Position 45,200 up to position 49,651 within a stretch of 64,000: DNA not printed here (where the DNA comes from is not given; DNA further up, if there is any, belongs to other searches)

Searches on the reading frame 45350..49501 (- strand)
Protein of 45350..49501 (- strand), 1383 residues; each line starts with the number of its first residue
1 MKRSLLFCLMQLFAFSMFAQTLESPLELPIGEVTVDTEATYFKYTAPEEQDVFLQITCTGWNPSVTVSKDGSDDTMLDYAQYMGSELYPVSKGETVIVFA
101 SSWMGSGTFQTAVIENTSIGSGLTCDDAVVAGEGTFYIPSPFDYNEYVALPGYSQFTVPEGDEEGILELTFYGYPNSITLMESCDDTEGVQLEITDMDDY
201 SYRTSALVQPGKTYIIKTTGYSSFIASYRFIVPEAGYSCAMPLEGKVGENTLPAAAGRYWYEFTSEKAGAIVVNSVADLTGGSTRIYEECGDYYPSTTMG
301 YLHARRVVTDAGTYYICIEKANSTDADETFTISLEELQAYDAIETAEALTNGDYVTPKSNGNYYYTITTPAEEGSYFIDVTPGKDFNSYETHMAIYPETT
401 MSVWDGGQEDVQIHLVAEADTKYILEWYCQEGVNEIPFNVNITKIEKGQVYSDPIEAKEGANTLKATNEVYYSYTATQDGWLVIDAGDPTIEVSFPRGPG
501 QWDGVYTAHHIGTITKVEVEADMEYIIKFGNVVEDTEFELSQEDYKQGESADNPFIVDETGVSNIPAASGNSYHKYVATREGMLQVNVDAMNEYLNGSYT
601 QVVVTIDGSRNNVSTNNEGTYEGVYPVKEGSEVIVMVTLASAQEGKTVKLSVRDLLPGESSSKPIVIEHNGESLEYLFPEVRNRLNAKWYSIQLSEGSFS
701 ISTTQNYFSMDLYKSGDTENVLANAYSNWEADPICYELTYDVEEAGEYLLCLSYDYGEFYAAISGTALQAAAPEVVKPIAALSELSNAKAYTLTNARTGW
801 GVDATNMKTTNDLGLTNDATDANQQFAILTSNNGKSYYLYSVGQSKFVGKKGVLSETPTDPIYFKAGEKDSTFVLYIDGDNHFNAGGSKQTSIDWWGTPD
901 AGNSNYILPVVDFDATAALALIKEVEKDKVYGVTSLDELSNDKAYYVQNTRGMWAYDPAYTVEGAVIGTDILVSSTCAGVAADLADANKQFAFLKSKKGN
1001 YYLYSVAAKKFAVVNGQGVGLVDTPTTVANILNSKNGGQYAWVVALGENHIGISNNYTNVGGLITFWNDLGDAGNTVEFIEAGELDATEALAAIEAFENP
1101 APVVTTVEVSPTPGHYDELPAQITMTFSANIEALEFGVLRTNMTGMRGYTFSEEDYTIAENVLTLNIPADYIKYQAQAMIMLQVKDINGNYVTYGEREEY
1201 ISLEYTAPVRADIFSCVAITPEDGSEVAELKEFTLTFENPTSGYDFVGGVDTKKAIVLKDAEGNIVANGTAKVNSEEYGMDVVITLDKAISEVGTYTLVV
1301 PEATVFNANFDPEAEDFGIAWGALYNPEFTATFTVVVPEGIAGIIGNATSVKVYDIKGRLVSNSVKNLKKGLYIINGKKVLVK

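Call 55: search_protein_families(library=pfam, proteins=[window:45350-49501:-], max_evalue=0.00001)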
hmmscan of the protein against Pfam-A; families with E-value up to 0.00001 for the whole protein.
window:45350-49501:- (1383 aa): 1 family
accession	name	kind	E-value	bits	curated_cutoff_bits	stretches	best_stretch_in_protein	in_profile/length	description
PF14200.12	RicinB_lectin_2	-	6.5e-07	30.4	25.6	0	788-848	12-73/89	Ricin-type beta-trefoil lectin domain-like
